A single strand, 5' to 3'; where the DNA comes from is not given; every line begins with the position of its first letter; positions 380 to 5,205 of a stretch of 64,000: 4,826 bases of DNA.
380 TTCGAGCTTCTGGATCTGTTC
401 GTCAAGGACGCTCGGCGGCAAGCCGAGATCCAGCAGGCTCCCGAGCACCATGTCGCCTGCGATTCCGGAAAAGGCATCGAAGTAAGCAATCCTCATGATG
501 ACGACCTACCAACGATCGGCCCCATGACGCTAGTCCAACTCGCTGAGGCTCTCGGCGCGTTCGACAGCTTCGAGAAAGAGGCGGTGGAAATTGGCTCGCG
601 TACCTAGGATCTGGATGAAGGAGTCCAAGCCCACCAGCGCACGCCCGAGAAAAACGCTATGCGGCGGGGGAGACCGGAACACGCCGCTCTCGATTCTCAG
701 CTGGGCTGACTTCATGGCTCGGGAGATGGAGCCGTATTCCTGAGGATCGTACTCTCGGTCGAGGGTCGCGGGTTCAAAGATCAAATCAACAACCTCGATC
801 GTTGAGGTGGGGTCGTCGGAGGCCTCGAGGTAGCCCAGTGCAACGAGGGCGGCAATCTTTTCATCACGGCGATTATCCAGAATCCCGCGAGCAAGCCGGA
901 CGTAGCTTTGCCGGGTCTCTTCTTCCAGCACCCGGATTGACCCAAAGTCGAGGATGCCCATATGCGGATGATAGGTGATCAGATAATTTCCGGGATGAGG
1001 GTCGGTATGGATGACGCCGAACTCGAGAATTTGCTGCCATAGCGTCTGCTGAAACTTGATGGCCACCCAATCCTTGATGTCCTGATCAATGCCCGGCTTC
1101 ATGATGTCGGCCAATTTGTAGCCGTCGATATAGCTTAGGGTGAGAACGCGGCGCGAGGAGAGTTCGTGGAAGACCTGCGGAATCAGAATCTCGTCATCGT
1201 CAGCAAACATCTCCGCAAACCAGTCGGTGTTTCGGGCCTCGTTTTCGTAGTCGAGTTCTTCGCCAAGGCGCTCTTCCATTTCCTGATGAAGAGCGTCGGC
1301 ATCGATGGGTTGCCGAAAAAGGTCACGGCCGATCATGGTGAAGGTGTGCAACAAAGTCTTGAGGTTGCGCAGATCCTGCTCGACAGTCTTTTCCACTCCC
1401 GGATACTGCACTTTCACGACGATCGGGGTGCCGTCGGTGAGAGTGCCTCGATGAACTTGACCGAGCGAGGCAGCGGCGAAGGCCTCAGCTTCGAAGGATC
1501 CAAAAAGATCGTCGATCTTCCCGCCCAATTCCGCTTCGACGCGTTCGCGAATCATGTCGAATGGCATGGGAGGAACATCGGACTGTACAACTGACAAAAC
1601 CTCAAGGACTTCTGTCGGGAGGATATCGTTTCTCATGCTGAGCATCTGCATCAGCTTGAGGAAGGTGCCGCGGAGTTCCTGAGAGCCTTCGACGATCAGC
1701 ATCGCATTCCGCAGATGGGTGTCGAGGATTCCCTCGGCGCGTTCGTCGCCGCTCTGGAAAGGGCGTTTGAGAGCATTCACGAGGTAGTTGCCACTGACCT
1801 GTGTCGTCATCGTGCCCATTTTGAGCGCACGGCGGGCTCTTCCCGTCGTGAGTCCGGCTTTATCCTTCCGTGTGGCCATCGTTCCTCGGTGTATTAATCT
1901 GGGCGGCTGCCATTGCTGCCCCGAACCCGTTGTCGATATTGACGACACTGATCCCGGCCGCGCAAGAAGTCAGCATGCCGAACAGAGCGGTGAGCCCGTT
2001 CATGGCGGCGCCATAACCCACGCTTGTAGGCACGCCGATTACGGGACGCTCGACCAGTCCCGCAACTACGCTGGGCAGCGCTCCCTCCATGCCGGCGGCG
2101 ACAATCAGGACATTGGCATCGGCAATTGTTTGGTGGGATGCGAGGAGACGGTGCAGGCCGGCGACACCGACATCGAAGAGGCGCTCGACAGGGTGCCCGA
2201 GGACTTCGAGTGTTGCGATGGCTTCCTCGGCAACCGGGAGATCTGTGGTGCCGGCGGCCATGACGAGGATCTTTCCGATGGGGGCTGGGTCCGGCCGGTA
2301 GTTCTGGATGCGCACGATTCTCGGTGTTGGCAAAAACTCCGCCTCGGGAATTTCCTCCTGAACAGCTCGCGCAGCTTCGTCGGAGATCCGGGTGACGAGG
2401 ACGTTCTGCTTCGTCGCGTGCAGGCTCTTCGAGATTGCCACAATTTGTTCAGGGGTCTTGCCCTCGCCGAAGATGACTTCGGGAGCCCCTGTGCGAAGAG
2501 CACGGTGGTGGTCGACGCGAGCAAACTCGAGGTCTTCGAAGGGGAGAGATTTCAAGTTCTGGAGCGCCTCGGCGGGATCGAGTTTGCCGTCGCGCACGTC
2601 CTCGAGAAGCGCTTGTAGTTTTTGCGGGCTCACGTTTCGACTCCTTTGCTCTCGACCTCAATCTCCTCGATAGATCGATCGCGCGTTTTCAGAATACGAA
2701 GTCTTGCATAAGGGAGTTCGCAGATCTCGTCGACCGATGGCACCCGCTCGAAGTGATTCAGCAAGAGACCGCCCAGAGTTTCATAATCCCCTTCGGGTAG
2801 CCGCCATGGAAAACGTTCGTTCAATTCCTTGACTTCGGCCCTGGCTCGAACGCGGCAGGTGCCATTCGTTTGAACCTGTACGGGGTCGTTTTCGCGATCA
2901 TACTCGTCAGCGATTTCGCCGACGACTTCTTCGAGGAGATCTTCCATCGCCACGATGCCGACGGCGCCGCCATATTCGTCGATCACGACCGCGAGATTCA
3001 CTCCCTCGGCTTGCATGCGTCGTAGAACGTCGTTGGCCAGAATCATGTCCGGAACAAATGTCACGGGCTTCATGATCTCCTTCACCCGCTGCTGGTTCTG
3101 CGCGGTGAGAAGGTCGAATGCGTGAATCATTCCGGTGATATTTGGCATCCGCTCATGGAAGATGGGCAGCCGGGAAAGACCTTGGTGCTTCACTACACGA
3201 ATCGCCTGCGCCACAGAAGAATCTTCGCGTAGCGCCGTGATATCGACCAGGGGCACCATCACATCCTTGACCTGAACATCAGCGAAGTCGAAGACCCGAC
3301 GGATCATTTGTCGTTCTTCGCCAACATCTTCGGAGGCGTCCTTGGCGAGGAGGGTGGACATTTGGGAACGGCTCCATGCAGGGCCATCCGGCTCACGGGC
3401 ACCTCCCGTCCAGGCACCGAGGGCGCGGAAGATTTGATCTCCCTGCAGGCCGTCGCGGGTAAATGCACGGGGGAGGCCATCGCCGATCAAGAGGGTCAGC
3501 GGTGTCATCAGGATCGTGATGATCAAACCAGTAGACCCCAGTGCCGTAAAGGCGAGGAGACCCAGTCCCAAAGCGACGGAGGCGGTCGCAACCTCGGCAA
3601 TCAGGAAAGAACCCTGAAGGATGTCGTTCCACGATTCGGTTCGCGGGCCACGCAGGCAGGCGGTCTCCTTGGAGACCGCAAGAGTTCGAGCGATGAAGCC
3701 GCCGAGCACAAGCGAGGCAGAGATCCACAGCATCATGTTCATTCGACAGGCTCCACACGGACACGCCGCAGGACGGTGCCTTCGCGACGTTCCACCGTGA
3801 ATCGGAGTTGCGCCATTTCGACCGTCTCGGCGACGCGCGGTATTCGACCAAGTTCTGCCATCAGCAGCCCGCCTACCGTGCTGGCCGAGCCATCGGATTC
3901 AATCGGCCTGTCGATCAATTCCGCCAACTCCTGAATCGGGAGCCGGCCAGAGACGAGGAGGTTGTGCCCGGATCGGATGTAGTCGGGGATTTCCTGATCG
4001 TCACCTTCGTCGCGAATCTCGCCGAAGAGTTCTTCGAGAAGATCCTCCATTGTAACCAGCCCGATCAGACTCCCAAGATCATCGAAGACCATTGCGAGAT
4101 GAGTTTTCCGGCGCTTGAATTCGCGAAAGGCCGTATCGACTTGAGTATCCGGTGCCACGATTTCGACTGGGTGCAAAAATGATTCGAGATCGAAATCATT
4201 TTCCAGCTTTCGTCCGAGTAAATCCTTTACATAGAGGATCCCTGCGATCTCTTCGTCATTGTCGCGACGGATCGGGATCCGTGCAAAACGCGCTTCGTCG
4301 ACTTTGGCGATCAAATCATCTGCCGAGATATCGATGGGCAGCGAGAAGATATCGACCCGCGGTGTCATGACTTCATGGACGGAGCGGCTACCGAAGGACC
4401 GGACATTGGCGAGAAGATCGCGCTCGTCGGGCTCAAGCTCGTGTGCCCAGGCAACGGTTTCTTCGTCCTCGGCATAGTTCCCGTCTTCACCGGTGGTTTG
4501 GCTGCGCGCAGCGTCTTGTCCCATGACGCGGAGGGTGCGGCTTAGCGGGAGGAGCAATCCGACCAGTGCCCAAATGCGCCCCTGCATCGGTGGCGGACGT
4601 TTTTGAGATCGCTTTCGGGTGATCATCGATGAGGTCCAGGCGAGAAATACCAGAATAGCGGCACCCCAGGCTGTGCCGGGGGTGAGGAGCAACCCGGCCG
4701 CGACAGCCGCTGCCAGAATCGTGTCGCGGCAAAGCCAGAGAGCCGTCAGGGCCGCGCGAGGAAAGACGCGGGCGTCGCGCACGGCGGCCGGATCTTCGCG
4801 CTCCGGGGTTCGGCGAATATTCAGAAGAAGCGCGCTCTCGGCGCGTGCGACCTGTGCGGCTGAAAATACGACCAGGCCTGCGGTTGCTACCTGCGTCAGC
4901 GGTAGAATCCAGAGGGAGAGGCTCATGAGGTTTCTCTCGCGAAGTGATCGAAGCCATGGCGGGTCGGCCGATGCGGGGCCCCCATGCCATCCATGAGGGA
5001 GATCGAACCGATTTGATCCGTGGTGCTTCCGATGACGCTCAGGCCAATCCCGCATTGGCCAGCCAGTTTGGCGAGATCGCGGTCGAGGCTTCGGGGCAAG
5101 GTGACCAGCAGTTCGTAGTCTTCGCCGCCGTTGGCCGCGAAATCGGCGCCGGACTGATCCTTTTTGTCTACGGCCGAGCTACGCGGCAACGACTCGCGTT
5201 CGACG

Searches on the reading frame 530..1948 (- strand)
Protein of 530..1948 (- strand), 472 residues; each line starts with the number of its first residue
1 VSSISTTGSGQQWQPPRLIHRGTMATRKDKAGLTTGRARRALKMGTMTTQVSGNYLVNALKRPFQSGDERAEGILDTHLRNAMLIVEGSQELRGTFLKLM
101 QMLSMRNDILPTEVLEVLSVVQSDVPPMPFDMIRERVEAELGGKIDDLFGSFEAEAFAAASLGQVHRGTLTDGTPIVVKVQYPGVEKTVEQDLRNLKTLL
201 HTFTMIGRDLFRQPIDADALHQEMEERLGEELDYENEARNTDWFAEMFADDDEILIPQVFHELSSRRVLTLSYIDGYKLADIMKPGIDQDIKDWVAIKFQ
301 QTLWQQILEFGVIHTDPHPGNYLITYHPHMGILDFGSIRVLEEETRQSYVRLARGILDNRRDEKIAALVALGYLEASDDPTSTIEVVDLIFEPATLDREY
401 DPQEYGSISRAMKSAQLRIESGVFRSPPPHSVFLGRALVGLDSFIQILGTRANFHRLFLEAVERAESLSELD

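Call 38: search_protein_families(library=pfam, proteins=[window:530-1948:-], max_evalue=0.00001)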
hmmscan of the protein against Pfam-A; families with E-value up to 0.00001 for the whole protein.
window:530-1948:- (472 aa): 1 family
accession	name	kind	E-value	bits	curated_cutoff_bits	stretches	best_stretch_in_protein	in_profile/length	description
PF03109.22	ABC1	-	9.9e-65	218.5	22.9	1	121-359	2-235/244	ABC1 atypical kinase-like domain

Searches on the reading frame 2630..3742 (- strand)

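Call 38: search_protein_families(library=pfam, proteins=[window:2630-3742:-], max_evalue=0.00001)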
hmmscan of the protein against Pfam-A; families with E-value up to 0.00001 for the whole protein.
window:2630-3742:- (370 aa): 2 families
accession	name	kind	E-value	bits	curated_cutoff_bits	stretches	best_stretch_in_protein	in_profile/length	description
PF03471.22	CorC_HlyC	-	4.1e-16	59.2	27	1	291-364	3-78/81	Transporter associated domain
PF00571.33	CBS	-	1.1e-14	54.8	24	1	220-274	1-56/57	CBS domain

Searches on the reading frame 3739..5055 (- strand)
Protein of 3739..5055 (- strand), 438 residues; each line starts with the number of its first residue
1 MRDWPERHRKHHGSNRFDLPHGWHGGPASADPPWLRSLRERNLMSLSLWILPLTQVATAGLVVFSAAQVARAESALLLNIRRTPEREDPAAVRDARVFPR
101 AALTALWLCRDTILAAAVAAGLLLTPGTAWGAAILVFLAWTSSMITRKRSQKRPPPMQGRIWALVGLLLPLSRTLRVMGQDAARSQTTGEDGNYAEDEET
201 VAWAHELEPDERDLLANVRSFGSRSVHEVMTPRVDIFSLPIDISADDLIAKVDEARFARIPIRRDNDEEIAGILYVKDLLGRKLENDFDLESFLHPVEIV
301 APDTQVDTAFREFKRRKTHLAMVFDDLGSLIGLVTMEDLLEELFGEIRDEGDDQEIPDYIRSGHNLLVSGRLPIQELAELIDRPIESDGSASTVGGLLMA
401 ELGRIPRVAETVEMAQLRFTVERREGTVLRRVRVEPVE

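Call 38: search_protein_families(library=pfam, proteins=[window:3739-5055:-], max_evalue=0.00001)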
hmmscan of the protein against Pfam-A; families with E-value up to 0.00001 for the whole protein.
window:3739-5055:- (438 aa): 2 families
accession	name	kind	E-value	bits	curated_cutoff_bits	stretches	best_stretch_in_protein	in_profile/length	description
PF03471.22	CorC_HlyC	-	1.1e-17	64.2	27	1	362-437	4-80/81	Transporter associated domain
PF00571.33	CBS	-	6.2e-15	55.7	24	1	295-344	7-56/57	CBS domain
